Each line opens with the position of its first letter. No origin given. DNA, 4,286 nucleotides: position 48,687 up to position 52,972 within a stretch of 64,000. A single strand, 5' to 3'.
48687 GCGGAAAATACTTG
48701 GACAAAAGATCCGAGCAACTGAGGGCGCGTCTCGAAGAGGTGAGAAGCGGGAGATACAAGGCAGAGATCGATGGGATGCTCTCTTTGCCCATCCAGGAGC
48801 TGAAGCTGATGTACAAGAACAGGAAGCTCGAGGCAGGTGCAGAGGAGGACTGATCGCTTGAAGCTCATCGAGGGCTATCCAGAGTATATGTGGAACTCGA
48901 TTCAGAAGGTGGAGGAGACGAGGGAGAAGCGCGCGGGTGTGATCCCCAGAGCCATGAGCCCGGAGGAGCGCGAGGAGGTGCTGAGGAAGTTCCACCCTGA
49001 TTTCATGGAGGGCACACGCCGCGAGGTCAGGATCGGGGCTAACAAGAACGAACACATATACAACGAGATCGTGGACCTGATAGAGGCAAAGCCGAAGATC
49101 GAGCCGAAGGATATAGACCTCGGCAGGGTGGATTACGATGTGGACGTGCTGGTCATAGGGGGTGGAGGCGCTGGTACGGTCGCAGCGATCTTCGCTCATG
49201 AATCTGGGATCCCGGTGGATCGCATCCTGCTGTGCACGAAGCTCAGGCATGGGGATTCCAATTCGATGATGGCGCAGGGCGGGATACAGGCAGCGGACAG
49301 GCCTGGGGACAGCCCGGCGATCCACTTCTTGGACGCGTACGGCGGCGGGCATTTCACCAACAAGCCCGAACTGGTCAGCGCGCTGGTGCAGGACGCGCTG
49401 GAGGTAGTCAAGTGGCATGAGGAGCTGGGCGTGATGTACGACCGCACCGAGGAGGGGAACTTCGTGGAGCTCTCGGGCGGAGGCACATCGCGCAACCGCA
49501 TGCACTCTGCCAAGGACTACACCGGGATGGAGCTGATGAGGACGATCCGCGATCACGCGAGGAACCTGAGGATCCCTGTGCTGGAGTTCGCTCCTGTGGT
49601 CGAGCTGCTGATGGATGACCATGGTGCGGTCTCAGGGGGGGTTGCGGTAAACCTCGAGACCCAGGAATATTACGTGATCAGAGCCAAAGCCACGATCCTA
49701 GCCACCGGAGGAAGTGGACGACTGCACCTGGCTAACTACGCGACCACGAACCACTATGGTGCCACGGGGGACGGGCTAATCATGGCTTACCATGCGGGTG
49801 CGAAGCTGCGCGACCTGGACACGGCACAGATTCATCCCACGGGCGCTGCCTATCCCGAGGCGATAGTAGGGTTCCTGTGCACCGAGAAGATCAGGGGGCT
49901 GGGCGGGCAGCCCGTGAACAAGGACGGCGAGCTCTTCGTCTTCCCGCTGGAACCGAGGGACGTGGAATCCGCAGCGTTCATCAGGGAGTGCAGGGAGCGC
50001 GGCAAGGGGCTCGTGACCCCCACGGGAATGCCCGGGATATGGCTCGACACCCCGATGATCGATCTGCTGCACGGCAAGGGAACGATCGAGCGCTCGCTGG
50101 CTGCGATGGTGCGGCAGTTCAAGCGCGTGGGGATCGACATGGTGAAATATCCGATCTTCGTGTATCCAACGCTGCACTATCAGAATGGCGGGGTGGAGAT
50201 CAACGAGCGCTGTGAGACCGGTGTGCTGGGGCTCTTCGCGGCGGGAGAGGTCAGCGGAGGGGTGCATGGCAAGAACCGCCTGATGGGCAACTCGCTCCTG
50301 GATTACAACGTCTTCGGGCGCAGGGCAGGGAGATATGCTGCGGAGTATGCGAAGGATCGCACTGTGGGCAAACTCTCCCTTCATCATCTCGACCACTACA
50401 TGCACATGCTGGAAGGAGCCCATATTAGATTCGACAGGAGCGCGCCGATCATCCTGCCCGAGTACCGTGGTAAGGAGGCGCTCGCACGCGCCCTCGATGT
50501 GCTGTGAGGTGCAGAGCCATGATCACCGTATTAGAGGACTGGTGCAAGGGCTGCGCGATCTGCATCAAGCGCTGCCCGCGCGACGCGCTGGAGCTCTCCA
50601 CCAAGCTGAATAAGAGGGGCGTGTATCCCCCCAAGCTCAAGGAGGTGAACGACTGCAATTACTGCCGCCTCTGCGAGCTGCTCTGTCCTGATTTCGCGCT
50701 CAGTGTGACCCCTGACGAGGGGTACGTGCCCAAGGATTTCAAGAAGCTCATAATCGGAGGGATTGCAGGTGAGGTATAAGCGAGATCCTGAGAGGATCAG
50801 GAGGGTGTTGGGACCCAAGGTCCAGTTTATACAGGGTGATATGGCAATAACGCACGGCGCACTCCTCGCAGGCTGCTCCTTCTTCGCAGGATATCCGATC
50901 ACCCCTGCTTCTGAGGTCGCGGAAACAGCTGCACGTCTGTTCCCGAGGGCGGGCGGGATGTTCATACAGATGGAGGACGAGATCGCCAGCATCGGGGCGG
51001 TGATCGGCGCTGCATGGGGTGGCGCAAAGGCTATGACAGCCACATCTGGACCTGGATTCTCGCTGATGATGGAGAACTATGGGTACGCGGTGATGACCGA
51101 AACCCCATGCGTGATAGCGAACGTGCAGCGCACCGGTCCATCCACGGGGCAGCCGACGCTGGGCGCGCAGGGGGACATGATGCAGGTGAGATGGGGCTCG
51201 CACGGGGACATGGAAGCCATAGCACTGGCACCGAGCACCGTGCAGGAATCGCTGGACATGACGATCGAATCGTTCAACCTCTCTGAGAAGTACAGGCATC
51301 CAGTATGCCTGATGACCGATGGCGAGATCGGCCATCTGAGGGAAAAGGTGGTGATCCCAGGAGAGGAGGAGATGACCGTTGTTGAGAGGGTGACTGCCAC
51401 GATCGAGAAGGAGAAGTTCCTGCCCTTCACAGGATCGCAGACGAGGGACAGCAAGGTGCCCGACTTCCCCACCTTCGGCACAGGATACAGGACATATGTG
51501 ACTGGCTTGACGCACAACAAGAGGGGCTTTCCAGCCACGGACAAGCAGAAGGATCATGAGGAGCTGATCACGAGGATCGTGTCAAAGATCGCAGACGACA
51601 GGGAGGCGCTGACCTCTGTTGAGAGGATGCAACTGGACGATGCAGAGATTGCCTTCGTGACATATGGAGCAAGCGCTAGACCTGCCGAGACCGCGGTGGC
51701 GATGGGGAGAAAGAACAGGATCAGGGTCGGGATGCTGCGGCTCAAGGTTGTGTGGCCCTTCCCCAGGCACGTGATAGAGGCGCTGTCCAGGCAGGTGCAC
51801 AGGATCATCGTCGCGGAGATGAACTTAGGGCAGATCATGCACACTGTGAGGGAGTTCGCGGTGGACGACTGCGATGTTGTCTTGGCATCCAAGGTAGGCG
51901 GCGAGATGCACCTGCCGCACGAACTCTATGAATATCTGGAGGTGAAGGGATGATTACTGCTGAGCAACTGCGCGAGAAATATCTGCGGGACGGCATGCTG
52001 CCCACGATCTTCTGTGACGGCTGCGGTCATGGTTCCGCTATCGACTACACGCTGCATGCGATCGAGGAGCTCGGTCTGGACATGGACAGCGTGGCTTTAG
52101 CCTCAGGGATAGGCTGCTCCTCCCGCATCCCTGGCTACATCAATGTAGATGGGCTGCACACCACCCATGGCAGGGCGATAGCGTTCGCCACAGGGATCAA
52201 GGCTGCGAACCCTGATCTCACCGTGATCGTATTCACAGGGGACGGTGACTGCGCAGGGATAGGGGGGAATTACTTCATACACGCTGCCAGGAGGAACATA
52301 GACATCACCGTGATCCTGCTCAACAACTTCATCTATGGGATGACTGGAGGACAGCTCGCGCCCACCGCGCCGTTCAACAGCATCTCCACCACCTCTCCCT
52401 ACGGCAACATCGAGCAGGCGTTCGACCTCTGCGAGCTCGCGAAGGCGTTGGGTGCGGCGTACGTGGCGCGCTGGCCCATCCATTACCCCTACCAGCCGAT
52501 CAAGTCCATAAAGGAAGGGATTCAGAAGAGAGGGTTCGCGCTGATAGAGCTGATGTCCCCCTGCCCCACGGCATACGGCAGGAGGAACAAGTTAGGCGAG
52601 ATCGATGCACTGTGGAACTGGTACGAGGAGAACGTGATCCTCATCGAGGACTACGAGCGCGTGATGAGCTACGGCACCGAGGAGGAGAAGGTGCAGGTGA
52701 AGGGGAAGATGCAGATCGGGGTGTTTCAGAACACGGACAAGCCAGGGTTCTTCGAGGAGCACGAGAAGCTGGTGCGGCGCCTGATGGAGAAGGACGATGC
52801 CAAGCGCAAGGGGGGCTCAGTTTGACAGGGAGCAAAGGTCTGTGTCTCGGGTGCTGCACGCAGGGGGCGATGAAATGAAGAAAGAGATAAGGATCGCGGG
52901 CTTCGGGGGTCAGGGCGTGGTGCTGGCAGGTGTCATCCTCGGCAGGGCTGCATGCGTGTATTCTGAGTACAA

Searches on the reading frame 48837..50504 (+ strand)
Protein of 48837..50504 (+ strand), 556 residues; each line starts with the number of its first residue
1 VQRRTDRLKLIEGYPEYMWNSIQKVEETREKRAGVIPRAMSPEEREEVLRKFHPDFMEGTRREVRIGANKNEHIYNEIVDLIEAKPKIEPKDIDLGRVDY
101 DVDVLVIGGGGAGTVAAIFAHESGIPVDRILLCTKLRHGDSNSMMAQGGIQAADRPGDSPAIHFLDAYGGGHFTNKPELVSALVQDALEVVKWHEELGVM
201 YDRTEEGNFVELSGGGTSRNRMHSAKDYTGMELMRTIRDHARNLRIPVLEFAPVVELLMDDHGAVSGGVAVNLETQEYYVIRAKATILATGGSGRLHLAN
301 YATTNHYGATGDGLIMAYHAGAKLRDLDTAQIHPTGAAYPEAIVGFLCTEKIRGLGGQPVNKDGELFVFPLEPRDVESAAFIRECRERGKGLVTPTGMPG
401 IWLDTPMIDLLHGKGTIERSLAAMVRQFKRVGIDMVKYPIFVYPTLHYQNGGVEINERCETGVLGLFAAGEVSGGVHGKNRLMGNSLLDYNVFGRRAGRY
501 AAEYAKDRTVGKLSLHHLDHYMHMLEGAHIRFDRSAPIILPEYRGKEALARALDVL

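Call 21: search_protein_families(library=pfam, proteins=[window:48837-50504:+], max_evalue=0.00001)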
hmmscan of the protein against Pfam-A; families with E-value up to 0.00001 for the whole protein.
window:48837-50504:+ (556 aa): 2 families
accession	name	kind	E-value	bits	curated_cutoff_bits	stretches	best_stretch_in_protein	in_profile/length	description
PF00890.30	FAD_binding_2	-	2.8e-72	244.6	20.4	1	103-487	1-414/414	FAD binding domain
PF07992.20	Pyr_redox_2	-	5.8e-06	26.4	26.1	0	103-130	2-29/291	Pyridine nucleotide-disulphide oxidoreductase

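Call 28: search_protein_families(library=ncbifam, proteins=[window:48837-50504:+], max_evalue=1e-8)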
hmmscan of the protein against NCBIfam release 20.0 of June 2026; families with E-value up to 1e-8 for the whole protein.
window:48837-50504:+ (556 aa): 34 families (the best 25 are shown)
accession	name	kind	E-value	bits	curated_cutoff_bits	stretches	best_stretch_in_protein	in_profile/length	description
NF004900.0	PRK06263.1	equivalog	8.1e-97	325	718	1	100-512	6-411/546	fumarate reductase (CoM/CoB) subunit TfrA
TIGR01812.1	sdhA_frdA_Gneg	subfamily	7.5e-81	272.3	567.3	1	103-514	1-413/568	succinate dehydrogenase or fumarate reductase, flavoprotein subunit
TIGR00551.1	nadB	equivalog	1e-78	265.3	452.75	1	102-505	3-389/489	L-aspartate oxidase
NF005866.0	PRK07803.1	equivalog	2.5e-78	263.8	819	2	100-371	7-287/631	fumarate reductase/succinate dehydrogenase flavoprotein subunit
NF005867.0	PRK07804.1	equivalog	1.9e-72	244.3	639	1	101-509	18-421/548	L-aspartate oxidase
NF005636.0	PRK07395.1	subfamily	1.6e-69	234.7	723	1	100-503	11-404/560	L-aspartate oxidase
NF004724.0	PRK06069.1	subfamily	1.7e-69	234.5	826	1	102-512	6-421/577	succinate dehydrogenase/fumarate reductase flavoprotein subunit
NF006686.0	PRK09231.1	equivalog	3.9e-65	220.5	854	1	101-509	5-419/598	fumarate reductase (quinol) flavoprotein subunit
TIGR01816.1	sdhA_forward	equivalog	2.3e-64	217.6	727.35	1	102-524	3-435/584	succinate dehydrogenase flavoprotein subunit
TIGR01176.1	fum_red_Fp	equivalog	1.4e-63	215.5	932.7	1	102-507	4-415/580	fumarate reductase (quinol) flavoprotein subunit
NF005701.0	PRK07512.1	equivalog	6.3e-63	212.9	528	1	102-511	10-403/516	L-aspartate oxidase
NF004613.0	PRK05945.1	equivalog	1e-62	212.5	824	1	101-514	3-422/575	succinate dehydrogenase/fumarate reductase flavoprotein subunit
TIGR01813.1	flavo_cyto_c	subfamily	3.7e-61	207.2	285.45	2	103-388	1-293/444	flavocytochrome c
NF005978.0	PRK08071.1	equivalog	7.2e-61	206.2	621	1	103-509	5-392/514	L-aspartate oxidase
NF004820.0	PRK06175.1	equivalog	5.3e-58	196.9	472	1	101-506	4-388/433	L-aspartate oxidase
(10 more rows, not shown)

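Call 29: search_solved_structures(query=window:48837-50504:+, show_alignments=1, max_evalue=1e-10)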
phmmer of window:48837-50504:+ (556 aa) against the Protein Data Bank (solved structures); distinct sequences matched with E-value up to 1e-10: 53.
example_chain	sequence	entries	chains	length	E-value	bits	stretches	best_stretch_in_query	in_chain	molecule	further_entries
7d6v_A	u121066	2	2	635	1.6e-59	205.3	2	100-373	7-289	Succinate dehydrogenase subunit A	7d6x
2b76_A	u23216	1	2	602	6.1e-53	183.6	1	100-506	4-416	Fumarate reductase flavoprotein subunit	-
3p4p_A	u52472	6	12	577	1.5e-52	182.3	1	100-506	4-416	Fumarate reductase flavoprotein subunit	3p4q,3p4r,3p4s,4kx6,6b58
1kf6_A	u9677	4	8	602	1.7e-52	182.1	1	100-506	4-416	FUMARATE REDUCTASE FLAVOPROTEIN | Fumarate reductase flavoprotein subunit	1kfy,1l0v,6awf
5vpn_A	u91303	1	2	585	3.7e-52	181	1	100-506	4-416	Fumarate reductase flavoprotein subunit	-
3cir_A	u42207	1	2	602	7.8e-52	179.9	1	100-506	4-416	Fumarate reductase flavoprotein subunit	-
6lum_A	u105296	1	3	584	1e-49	173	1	100-508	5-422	Succinate dehydrogenase subunit A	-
1nek_A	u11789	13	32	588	1.5e-47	165.8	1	101-504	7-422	Succinate dehydrogenase flavoprotein subunit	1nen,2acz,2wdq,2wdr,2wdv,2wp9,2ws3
1d4c_A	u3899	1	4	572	4.1e-45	157.8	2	91-387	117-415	FLAVOCYTOCHROME C FUMARATE REDUCTASE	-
1d4d_A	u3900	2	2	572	7.4e-45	156.9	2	91-387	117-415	FLAVOCYTOCHROME C FUMARATE REDUCTASE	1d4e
4ysx_A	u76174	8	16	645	1.8e-43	152.4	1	98-499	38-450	Succinate dehydrogenase flavoprotein | Succinate dehydrogenase [ubiquinone] flavoprotein subunit, mitochondrial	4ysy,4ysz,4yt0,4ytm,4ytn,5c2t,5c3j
1ksu_A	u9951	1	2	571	2.3e-43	152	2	95-385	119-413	flavocytochrome c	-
3vr8_A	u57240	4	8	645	2.4e-43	151.9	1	98-499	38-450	Flavoprotein subunit of complex II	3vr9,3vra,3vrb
8b6g_CA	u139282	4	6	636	3.5e-43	151.4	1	98-509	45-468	Succinate dehydrogenase [ubiquinone] flavoprotein subunit, mitochondrial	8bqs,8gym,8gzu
1qo8_A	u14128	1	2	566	4.3e-43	151.1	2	102-384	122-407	FLAVOCYTOCHROME C3 FUMARATE REDUCTASE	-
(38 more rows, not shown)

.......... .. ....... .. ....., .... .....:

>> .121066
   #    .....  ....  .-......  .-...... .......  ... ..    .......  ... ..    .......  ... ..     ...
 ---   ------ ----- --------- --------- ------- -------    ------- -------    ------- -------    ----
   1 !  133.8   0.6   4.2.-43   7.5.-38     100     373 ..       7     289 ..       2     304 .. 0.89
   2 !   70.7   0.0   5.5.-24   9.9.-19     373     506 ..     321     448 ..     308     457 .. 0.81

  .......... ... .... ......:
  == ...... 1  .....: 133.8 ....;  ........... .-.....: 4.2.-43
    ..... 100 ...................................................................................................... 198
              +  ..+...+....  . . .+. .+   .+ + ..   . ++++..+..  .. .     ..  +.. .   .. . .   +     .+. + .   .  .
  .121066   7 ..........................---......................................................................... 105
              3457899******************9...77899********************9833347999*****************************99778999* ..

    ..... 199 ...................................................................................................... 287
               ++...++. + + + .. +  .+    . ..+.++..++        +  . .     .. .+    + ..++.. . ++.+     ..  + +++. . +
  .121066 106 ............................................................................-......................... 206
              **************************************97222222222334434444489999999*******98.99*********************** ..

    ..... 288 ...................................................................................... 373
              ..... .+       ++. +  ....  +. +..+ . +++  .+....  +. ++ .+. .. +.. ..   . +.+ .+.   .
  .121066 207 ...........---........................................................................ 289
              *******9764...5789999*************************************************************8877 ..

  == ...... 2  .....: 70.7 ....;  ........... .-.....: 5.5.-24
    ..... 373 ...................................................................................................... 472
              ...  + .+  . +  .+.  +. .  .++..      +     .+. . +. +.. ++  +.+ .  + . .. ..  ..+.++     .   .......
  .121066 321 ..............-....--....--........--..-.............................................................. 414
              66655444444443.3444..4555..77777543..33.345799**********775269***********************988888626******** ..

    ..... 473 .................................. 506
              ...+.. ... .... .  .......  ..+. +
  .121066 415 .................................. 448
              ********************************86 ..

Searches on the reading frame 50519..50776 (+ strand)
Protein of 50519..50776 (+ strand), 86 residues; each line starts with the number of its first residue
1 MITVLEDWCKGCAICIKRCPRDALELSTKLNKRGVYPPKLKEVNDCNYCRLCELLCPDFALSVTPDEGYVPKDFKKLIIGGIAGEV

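Call 37: search_protein_families(library=pfam, proteins=[window:50519-50776:+], max_evalue=0.00001)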
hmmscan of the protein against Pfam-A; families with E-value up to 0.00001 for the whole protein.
window:50519-50776:+ (86 aa): 4 families
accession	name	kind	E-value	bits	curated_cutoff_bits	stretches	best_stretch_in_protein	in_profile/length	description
PF00037.32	Fer4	-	6.8e-09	35.6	21.1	0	3-25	2-24/24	4Fe-4S binding domain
PF12838.12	Fer4_7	-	9.4e-08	32.9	27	1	9-57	2-49/52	4Fe-4S dicluster domain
PF14697.11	Fer4_21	-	2.9e-06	27.8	35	0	1-25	33-58/59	4Fe-4S dicluster domain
PF13187.11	Fer4_9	-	7.2e-06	26.4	27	0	9-58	2-49/52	4Fe-4S dicluster domain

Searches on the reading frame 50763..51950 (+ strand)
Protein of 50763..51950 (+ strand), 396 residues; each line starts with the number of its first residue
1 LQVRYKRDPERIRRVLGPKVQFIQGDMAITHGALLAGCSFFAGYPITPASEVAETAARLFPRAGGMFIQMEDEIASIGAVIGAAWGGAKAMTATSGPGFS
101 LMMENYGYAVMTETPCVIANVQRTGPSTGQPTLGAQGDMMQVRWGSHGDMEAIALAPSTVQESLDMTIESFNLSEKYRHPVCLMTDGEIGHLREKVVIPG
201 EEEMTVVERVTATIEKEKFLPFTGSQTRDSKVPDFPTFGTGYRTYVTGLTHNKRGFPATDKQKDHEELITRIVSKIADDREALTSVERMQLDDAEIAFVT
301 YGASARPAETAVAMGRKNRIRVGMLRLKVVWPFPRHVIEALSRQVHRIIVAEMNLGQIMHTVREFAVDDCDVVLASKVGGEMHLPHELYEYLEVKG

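Call 21: search_protein_families(library=pfam, proteins=[window:50763-51950:+], max_evalue=0.00001)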
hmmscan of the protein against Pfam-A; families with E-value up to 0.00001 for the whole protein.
window:50763-51950:+ (396 aa): 2 families
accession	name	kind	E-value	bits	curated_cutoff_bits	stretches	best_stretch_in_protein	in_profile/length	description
PF01855.24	POR_N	-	2.5e-71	240.6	27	1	31-269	1-229/231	Pyruvate flavodoxin/ferredoxin oxidoreductase, thiamine diP-bdg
PF17147.9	PFOR_II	-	4.8e-18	65.8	27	1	294-387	1-101/102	Pyruvate:ferredoxin oxidoreductase core domain II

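Call 28: search_protein_families(library=ncbifam, proteins=[window:50763-51950:+], max_evalue=1e-8)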
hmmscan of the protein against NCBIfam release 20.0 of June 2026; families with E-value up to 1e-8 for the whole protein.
window:50763-51950:+ (396 aa): 13 families
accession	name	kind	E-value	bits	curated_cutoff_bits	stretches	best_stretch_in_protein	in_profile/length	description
NF006412.0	PRK08659.1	equivalog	1.1e-162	541.5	411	1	19-392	4-373/378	2-oxoacid:acceptor oxidoreductase subunit alpha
NF007206.0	PRK09627.1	equivalog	1.3e-102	343.5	579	1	24-390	7-370/375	2-oxoglutarate synthase subunit alpha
TIGR03710.1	OAFO_sf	subfamily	2.9e-99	333.2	482.75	1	21-390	194-559/561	2-oxoacid:acceptor oxidoreductase subunit alpha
NF005507.0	PRK07119.1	subfamily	1.7e-84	283.7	399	2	20-206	4-190/352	3-methyl-2-oxobutanoate dehydrogenase subunit VorB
NF041170.1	Oxoac_fdxalpha_Archa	equivalog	1.6e-65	221.7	800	1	21-364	236-592/636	2-oxoacid:ferredoxin oxidoreductase subunit alpha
NF045764.1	PhenlGlyoxDHPadG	equivalog_domain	8.2e-27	93.7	700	1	22-188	4-168/398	NADH-dependent phenylglyoxylate dehydrogenase subunit alpha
NF040682.1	PorA_Arch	equivalog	5e-26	91.5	550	1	20-355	3-322/387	pyruvate synthase subunit PorA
NF007201.0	PRK09622.1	equivalog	1.5e-23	83.4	590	1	22-196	12-184/405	2-oxoacid:ferredoxin oxidoreductase subunit alpha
TIGR03336.1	IOR_alpha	equivalog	4.3e-23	81.5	650.9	1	20-212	2-188/595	indolepyruvate ferredoxin oxidoreductase subunit alpha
NF006233.0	PRK08367.1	equivalog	2.4e-20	72.8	625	1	22-356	6-324/394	pyruvate ferredoxin oxidoreductase subunit alpha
NF006232.0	PRK08366.1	equivalog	2.4e-19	69.2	646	1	21-183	8-166/394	2-ketoisovalerate ferredoxin oxidoreductase subunit alpha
NF045791.1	OxalOxredalpha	equivalog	4.3e-16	59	500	1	19-343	3-312/395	oxalate oxidoreductase subunit alpha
TIGR02176.1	pyruv_ox_red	equivalog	1.4e-10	39.7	911.35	1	23-351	4-323/1167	pyruvate:ferredoxin (flavodoxin) oxidoreductase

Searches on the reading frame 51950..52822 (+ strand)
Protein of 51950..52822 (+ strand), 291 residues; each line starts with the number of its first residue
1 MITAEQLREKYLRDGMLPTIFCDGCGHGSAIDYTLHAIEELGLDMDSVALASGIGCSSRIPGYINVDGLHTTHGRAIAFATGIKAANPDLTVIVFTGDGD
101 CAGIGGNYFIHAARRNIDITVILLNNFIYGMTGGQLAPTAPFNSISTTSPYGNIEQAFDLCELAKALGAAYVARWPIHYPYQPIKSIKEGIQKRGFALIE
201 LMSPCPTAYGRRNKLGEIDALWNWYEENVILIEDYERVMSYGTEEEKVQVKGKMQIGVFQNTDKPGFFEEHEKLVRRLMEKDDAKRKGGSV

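Call 21: search_protein_families(library=pfam, proteins=[window:51950-52822:+], max_evalue=0.00001)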
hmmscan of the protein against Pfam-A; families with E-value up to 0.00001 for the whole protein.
window:51950-52822:+ (291 aa): 1 family
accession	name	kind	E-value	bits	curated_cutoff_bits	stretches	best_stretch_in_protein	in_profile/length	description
PF02775.26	TPP_enzyme_C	-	3.1e-33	115.1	21.9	1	54-200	2-150/151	Thiamine pyrophosphate enzyme, C-terminal TPP binding domain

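Call 28: search_protein_families(library=ncbifam, proteins=[window:51950-52822:+], max_evalue=1e-8)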
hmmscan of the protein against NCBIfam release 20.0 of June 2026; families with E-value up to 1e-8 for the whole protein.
window:51950-52822:+ (291 aa): 10 families
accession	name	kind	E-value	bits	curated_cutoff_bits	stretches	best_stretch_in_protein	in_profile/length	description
NF007207.0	PRK09628.1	equivalog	1.7e-79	267.3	364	1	9-282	6-273/277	2-oxoglutarate ferredoxin oxidoreductase subunit beta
TIGR02177.1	PorB_KorB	subfamily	2e-63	214.6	261.9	1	20-280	2-265/286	2-oxoacid:acceptor oxidoreductase, beta subunit, pyruvate/2-ketoisovalerate family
NF008820.0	PRK11866.1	equivalog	8.2e-63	212.5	402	1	18-275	14-265/287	2-oxoacid ferredoxin oxidoreductase subunit beta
NF041171.1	Oxoac_fdxbeta_Archa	equivalog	8.1e-58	196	423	1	21-251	5-227/296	2-oxoacid:ferredoxin oxidoreductase subunit beta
NF008821.0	PRK11869.1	equivalog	5.9e-56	189.4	438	1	18-270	13-256/286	2-oxoacid ferredoxin oxidoreductase subunit beta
NF008818.0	PRK11864.1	subfamily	1.9e-21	76.5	405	1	20-210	19-213/300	3-methyl-2-oxobutanoate dehydrogenase subunit beta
NF008819.1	PRK11865.1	equivalog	6.3e-20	71.6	405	1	20-211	19-218/300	pyruvate synthase subunit PorB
TIGR03336.1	IOR_alpha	equivalog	3.1e-13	48.9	650.9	1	18-207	355-533/595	indolepyruvate ferredoxin oxidoreductase subunit alpha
NF045792.1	OxalOxredbeta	equivalog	2.8e-11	43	590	1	87-209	99-229/311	oxalate oxidoreductase subunit beta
NF045766.1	PhenlGlyoxDHPadI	equivalog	5.1e-09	35.4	700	1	87-237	229-385/443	NADH-dependent phenylglyoxylate dehydrogenase subunit beta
